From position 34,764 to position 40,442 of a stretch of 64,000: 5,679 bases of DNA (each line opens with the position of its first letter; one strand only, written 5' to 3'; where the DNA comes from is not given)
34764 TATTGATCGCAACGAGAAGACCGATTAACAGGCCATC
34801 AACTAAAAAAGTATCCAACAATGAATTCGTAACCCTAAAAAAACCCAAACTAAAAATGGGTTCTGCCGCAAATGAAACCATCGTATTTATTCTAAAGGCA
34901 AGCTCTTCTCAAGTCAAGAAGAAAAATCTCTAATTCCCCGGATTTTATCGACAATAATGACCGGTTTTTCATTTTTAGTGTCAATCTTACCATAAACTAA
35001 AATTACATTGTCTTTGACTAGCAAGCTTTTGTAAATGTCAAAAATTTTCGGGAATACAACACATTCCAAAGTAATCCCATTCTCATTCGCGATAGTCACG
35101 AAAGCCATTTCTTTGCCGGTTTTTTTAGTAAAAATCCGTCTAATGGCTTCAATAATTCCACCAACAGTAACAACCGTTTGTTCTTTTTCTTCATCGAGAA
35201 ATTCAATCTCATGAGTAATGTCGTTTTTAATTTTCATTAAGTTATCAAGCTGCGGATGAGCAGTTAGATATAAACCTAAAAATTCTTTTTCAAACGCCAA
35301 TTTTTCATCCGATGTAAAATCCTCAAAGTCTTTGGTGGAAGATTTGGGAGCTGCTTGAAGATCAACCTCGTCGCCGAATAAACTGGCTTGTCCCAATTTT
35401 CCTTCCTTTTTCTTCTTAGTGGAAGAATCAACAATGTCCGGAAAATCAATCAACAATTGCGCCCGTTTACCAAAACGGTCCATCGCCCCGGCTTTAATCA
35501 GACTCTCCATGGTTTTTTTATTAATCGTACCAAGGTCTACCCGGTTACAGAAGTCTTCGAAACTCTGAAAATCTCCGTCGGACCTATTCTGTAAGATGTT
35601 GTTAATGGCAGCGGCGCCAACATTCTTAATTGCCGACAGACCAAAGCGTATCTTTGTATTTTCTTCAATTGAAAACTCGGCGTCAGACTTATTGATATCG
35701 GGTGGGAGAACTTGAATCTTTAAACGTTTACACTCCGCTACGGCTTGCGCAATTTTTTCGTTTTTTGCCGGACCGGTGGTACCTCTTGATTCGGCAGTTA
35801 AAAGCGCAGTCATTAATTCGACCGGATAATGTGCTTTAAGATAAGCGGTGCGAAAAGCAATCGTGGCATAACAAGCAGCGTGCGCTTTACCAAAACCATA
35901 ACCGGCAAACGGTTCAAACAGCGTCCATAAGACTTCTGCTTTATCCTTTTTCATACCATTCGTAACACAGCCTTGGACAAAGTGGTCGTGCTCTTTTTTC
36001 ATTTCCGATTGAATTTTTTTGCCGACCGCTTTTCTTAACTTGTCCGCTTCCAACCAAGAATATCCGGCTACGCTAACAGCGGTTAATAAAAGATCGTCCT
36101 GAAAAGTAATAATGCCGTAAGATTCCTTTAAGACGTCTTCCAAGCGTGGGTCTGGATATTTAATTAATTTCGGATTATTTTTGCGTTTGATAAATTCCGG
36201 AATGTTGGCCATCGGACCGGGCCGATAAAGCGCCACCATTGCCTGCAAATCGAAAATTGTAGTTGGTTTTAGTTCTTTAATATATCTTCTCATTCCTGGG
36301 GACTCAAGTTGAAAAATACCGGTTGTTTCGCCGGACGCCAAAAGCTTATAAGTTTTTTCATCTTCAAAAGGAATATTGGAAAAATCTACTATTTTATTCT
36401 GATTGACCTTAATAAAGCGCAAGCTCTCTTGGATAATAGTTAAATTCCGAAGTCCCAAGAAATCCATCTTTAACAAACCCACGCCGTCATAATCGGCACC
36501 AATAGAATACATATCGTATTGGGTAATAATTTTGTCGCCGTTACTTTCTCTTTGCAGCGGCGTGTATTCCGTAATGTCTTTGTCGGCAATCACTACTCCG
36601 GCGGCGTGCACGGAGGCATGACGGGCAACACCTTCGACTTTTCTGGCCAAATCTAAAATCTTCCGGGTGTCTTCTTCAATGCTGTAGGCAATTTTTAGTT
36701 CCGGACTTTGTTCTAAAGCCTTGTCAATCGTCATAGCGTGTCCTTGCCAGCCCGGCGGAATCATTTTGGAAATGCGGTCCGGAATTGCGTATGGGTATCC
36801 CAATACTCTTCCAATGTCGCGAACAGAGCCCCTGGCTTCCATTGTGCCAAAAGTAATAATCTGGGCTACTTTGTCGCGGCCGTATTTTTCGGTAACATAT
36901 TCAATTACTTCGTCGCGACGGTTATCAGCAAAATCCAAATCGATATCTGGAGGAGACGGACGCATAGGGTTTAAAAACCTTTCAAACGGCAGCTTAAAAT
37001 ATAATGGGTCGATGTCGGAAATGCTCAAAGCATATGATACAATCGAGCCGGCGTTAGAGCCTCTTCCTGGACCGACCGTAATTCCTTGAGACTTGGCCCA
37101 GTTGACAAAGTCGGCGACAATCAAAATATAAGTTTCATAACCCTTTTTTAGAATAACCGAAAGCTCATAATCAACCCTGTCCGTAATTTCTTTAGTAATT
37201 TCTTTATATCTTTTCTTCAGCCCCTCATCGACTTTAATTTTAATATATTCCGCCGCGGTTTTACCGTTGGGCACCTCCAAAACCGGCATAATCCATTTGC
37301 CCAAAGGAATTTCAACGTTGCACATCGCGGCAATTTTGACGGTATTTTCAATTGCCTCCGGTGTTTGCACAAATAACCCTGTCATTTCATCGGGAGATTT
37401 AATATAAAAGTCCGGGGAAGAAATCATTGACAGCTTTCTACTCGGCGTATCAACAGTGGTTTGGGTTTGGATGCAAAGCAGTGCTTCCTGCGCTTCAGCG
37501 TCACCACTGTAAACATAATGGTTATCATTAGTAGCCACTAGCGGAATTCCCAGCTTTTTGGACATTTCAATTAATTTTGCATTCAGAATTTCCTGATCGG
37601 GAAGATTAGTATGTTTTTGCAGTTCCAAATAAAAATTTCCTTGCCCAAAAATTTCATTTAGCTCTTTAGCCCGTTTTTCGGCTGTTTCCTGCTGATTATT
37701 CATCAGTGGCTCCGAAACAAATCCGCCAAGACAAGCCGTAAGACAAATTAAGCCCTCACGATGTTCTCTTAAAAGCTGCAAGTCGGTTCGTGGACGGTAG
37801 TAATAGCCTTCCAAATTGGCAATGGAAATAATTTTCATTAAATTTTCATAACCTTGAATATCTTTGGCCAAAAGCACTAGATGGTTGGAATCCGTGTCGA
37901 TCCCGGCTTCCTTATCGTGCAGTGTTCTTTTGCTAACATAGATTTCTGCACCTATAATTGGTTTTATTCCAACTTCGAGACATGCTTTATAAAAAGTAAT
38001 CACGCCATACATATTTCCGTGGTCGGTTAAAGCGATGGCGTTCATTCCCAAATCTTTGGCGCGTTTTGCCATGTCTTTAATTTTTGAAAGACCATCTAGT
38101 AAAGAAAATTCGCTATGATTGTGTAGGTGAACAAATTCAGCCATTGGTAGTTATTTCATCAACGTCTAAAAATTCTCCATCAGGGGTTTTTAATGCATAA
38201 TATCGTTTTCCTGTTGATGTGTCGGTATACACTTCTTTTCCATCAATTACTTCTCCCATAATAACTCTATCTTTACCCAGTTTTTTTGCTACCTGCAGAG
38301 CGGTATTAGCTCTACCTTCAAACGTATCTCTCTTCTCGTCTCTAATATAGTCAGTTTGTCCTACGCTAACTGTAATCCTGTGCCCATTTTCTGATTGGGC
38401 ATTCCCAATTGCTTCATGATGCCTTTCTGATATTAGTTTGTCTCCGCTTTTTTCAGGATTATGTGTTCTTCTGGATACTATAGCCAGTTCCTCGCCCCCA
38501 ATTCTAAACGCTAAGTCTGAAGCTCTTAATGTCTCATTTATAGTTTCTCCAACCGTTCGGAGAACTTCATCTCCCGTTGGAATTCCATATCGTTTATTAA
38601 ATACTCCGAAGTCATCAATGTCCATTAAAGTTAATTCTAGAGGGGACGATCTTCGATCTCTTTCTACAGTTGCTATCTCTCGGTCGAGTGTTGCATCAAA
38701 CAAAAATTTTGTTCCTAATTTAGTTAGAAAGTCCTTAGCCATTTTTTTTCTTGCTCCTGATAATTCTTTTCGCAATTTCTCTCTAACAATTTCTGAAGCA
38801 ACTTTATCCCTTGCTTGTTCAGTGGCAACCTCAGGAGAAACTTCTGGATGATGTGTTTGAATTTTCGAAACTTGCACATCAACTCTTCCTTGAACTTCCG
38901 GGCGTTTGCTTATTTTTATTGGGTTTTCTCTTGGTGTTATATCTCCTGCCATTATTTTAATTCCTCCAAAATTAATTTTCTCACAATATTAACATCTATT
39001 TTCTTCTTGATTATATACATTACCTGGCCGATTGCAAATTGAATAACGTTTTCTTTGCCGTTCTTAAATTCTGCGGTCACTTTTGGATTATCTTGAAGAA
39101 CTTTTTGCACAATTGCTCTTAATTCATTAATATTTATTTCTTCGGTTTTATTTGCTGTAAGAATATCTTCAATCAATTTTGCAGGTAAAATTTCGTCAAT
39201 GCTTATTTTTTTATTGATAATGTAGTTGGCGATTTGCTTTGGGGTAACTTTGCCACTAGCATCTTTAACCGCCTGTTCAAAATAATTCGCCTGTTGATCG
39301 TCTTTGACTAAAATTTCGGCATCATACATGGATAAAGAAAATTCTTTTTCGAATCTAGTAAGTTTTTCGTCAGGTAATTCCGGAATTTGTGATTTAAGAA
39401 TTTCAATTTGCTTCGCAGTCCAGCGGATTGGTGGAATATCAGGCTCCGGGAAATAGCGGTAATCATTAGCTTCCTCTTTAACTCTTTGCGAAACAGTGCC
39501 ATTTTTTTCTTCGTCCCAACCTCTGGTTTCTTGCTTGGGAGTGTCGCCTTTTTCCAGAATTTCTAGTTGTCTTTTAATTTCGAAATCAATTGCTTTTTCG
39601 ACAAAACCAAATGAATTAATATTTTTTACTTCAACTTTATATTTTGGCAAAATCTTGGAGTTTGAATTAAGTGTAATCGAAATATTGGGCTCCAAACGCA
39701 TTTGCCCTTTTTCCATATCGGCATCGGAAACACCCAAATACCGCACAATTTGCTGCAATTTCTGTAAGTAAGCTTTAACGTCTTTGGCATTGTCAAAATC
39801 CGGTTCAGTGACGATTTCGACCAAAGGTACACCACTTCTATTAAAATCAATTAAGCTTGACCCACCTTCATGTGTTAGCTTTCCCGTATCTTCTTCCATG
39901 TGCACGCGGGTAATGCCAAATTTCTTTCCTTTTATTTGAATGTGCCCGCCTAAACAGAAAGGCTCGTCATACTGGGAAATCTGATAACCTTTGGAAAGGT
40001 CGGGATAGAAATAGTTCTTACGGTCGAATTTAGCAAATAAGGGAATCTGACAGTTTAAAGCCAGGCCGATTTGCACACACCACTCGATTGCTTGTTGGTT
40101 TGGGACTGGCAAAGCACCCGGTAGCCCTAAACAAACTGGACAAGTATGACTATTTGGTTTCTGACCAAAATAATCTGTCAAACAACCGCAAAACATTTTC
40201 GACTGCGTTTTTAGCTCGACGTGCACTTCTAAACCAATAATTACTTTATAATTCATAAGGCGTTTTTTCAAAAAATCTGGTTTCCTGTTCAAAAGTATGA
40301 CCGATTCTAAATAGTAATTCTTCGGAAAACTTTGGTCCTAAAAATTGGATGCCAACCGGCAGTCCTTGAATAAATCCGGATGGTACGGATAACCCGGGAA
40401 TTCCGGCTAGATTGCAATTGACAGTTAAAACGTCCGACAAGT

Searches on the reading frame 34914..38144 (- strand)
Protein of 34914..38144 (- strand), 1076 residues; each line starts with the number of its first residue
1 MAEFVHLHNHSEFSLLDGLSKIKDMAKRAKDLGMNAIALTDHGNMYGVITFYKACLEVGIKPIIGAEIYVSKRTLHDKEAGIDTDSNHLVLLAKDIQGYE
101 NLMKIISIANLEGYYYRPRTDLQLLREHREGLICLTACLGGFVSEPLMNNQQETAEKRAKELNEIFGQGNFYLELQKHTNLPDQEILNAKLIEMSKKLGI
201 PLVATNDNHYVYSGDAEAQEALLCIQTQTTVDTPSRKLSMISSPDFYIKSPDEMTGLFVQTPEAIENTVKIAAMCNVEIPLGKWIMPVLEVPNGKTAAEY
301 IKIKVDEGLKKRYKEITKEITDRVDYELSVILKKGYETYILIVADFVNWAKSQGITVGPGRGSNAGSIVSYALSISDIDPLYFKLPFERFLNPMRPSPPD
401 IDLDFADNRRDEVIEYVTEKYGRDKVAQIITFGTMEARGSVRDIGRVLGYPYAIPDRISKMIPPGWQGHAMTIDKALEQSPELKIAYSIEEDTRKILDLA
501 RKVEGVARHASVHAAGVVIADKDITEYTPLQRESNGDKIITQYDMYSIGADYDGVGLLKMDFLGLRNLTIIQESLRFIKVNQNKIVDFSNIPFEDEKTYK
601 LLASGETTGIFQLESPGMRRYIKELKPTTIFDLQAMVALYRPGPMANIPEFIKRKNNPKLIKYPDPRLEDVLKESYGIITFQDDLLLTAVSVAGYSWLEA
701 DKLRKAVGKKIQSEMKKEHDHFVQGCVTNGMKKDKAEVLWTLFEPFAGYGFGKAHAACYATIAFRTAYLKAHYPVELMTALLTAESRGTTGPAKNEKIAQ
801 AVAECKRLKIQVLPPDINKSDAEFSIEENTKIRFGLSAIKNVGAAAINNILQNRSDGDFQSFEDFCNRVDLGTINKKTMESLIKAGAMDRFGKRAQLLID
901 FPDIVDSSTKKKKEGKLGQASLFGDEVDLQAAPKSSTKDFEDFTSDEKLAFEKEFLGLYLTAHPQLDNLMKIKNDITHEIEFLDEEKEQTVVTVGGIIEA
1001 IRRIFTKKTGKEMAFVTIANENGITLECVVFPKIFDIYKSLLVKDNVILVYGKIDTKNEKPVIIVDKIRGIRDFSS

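Call 23: search_protein_families(library=pfam, proteins=[window:34914-38144:-], max_evalue=0.00001)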
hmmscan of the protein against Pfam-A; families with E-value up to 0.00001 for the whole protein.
window:34914-38144:- (1076 aa): 5 families
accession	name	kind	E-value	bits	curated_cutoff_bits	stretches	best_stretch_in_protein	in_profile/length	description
PF07733.18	DNA_pol3_alpha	-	3e-96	322.5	23.9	1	300-564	2-260/260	Bacterial DNA polymerase III alpha NTPase domain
PF02811.25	PHP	-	2.2e-58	197.7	26.4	1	6-178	1-164/164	PHP domain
PF17657.6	DNA_pol3_finger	-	2.3e-54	183.6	22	1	567-730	1-166/166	Bacterial DNA polymerase III alpha subunit finger domain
PF14579.12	HHH_6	-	3.8e-32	110.8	25.6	1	809-896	1-89/90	Helix-hairpin-helix motif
PF01336.31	tRNA_anti-codon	-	9.9e-09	35.5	27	1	992-1069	1-73/75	OB-fold nucleic acid binding domain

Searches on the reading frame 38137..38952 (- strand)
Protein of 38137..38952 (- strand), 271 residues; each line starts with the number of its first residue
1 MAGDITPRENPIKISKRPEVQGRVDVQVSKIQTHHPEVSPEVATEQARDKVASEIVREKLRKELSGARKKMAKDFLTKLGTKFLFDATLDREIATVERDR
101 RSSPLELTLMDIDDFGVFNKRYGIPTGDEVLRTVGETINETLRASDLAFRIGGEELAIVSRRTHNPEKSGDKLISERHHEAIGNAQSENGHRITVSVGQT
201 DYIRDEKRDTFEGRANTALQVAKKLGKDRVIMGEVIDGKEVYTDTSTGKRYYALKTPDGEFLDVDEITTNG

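Call 22: search_protein_families(library=pfam, proteins=[window:38137-38952:-], max_evalue=0.00001)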
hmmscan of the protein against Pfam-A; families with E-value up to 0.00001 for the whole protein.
window:38137-38952:- (271 aa): 1 family
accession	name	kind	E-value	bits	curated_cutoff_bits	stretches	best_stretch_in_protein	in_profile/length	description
PF00990.26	GGDEF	-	2.5e-26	92.8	23.8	1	73-228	3-160/161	Diguanylate cyclase, GGDEF domain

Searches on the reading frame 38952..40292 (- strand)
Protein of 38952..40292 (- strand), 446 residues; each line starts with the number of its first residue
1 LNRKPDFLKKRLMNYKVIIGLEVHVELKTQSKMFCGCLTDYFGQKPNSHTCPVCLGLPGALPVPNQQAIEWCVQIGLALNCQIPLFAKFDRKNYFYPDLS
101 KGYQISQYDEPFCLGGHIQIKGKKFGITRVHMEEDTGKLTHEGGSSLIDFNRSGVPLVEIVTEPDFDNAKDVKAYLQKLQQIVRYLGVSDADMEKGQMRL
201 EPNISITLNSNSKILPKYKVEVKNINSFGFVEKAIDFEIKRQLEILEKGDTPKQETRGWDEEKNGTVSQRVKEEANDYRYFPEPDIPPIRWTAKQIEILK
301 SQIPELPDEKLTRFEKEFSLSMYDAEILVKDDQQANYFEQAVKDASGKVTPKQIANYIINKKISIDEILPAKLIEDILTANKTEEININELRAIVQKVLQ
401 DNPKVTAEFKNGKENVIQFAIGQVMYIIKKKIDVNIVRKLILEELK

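Call 22: search_protein_families(library=pfam, proteins=[window:38952-40292:-], max_evalue=0.00001)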
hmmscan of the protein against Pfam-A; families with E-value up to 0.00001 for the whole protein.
window:38952-40292:- (446 aa): 2 families
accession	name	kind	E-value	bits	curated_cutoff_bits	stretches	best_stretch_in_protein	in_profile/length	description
PF02934.20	GatB_N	-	4.8e-113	377.4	23.4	1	17-296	1-276/277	GatB/GatE catalytic domain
PF02637.23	GatB_Yqey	-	4e-11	43.4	27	1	367-445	68-148/148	GatB domain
